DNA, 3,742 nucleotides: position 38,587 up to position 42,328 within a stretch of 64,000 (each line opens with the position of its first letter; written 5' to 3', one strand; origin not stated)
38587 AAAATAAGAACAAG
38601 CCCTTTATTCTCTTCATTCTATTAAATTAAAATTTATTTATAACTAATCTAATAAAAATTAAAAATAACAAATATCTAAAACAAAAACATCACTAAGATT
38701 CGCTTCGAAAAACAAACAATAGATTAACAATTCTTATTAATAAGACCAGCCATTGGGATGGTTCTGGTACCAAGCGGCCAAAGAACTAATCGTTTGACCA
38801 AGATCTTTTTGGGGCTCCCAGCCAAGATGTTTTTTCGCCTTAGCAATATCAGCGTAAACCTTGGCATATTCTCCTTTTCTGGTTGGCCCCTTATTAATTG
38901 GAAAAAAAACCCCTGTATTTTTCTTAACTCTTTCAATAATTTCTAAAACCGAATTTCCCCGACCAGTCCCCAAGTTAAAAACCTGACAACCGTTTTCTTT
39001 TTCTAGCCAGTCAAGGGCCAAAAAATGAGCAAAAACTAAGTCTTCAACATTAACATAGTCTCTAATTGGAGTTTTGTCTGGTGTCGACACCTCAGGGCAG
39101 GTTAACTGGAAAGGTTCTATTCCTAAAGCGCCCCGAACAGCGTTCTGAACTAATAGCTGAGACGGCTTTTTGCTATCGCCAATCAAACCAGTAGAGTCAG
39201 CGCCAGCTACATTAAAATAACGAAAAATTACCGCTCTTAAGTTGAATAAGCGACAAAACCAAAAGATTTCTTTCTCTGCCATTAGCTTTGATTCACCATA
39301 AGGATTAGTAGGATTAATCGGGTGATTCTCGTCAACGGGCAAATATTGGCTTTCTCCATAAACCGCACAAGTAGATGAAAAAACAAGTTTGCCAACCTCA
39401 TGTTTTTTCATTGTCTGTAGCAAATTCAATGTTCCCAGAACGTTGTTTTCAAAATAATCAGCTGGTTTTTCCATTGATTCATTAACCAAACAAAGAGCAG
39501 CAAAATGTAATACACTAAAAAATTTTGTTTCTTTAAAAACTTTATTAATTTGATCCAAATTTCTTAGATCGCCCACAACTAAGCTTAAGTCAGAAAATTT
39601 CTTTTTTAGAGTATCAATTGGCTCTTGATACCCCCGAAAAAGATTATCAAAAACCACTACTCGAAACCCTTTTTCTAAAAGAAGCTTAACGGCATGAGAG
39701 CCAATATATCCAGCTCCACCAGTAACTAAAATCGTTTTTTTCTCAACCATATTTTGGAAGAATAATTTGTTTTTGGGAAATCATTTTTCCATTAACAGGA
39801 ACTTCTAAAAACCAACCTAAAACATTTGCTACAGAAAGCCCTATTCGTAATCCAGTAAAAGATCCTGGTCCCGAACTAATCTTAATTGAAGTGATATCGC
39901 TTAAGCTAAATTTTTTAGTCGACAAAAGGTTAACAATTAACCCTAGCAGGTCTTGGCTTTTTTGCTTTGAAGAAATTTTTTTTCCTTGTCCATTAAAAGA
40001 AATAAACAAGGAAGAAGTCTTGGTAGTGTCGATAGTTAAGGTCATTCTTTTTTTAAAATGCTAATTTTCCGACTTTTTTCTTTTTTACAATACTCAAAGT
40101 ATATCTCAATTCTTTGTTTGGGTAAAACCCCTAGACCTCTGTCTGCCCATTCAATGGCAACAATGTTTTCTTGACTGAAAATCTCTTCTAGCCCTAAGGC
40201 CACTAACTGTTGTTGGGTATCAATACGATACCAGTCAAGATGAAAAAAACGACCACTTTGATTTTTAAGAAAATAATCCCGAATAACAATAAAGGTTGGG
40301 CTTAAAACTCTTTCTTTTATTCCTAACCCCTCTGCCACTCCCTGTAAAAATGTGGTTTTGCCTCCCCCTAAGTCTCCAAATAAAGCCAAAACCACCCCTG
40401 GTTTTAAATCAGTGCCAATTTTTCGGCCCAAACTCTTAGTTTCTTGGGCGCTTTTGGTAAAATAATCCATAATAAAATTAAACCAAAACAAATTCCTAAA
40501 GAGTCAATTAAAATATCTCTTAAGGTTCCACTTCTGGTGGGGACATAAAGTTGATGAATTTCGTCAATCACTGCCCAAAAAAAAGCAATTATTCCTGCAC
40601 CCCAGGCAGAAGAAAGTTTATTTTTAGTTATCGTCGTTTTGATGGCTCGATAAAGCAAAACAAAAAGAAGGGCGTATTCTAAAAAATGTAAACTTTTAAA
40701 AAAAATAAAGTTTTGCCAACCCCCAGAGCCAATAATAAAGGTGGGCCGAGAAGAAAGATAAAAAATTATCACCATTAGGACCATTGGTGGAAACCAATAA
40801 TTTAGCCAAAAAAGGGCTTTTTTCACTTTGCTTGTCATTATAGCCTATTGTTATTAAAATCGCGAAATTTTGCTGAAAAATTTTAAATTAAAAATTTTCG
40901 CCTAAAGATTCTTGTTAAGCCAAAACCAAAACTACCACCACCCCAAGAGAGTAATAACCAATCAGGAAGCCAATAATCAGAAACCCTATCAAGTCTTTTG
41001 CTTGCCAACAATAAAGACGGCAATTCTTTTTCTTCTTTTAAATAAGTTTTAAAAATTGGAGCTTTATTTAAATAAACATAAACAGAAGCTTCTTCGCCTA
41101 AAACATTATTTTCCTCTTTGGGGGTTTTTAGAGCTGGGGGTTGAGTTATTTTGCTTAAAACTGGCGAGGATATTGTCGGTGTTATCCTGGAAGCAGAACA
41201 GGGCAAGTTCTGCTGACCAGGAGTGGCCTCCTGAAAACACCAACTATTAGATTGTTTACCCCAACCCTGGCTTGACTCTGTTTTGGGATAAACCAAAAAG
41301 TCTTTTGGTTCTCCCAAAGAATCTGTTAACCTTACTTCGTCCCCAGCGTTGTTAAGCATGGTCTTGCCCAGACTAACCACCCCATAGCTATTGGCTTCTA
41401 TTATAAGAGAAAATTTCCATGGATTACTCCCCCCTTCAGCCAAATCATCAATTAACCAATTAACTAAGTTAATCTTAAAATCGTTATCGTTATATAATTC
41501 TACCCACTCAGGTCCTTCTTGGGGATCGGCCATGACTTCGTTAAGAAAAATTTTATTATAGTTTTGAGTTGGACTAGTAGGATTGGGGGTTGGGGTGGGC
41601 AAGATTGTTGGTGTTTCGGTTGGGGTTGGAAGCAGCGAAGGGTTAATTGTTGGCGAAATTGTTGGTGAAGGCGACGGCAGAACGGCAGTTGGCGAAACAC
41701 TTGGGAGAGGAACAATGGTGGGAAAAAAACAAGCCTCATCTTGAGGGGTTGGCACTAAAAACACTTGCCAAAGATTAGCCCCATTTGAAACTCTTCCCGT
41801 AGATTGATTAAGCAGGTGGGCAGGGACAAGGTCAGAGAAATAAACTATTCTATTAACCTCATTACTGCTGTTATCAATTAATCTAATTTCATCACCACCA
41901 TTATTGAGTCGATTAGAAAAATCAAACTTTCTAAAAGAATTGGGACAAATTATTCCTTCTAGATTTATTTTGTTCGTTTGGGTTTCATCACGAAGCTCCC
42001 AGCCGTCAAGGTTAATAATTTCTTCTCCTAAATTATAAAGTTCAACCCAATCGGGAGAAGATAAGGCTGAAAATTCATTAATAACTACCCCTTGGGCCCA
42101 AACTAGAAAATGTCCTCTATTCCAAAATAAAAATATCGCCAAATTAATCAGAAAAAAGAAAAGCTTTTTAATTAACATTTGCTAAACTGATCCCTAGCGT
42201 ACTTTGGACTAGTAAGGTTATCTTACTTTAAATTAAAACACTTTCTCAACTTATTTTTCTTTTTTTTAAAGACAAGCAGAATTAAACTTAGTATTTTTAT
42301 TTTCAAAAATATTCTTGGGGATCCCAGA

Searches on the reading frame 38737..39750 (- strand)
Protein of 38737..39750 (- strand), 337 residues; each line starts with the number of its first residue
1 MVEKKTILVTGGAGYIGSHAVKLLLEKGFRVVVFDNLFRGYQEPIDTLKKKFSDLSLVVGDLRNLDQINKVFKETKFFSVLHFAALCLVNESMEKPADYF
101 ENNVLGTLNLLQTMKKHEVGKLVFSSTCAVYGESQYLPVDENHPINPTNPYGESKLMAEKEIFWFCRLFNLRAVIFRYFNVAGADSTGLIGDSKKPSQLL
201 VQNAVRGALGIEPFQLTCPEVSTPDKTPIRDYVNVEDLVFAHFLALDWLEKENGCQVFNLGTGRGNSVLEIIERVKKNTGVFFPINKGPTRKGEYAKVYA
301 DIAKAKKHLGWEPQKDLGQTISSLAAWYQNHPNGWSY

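Call 11: search_protein_families(library=pfam, proteins=[window:38737-39750:-], max_evalue=0.001)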
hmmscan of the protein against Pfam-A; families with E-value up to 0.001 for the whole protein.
window:38737-39750:- (337 aa): 10 families
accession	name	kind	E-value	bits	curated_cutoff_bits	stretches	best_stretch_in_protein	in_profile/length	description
PF16363.11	GDP_Man_Dehyd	-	5.4e-56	190.9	27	1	8-322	1-330/332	GDP-mannose 4,6 dehydratase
PF01370.27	Epimerase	-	1.2e-53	182.5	20.9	1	7-261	1-240/240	NAD dependent epimerase/dehydratase family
PF01073.25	3Beta_HSD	-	2.2e-19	70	22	1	8-162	1-157/280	3-beta hydroxysteroid dehydrogenase/isomerase family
PF02719.21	Polysacc_synt_2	-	4.1e-18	66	20.2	1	7-184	1-174/293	Polysaccharide biosynthesis protein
PF04321.23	RmlD_sub_bind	-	1.2e-13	51.3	27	1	6-177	2-147/287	RmlD substrate binding domain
PF07993.18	NAD_binding_4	-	1.4e-10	41.3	20.1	1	9-203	1-229/258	Male sterility protein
PF00106.31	adh_short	-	4.4e-08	33.3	26.6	1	5-124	1-133/195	short chain dehydrogenase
PF13460.12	NAD_binding_10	-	4.9e-08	33.5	27.2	1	11-160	1-129/184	NAD(P)H-binding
PF08659.16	KR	-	9.9e-07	29.3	22.6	1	6-133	2-143/180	KR domain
PF05368.20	NmrA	-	1.2e-06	28.8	27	1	3-128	1-108/298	NmrA-like family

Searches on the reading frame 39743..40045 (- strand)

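Call 11: search_protein_families(library=pfam, proteins=[window:39743-40045:-], max_evalue=0.001)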
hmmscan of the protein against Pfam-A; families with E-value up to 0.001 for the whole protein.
window:39743-40045:- (100 aa): 1 family
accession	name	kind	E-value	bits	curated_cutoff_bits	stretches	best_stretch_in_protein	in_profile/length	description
PF00814.31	TsaD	-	1e-12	48.8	24.8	1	23-84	23-84/264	tRNA N6-adenosine threonylcarbamoyltransferase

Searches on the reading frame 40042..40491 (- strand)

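Call 11: search_protein_families(library=pfam, proteins=[window:40042-40491:-], max_evalue=0.001)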
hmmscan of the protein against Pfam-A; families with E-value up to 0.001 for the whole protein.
window:40042-40491:- (149 aa): 1 family
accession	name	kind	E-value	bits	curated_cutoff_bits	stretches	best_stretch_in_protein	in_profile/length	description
PF02367.23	TsaE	-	1.4e-34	119.2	26.6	1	13-142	2-127/128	Threonylcarbamoyl adenosine biosynthesis protein TsaE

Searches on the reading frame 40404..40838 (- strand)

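Call 11: search_protein_families(library=pfam, proteins=[window:40404-40838:-], max_evalue=0.001)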
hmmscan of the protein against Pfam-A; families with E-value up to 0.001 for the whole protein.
window:40404-40838:- (144 aa): 1 family
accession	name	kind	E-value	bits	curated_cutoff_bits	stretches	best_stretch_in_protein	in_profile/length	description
PF04892.17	VanZ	-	6.2e-14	53.1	30.1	1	20-126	7-125/126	VanZ like family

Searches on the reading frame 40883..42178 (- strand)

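Call 11: search_protein_families(library=pfam, proteins=[window:40883-42178:-], max_evalue=0.001)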
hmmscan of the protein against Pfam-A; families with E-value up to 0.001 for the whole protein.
window:40883-42178:- (431 aa): 1 family
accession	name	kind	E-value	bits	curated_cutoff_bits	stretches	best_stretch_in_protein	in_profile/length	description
PF00932.25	LTD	-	1e-21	77.8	34.3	2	204-297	2-107/109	Lamin Tail Domain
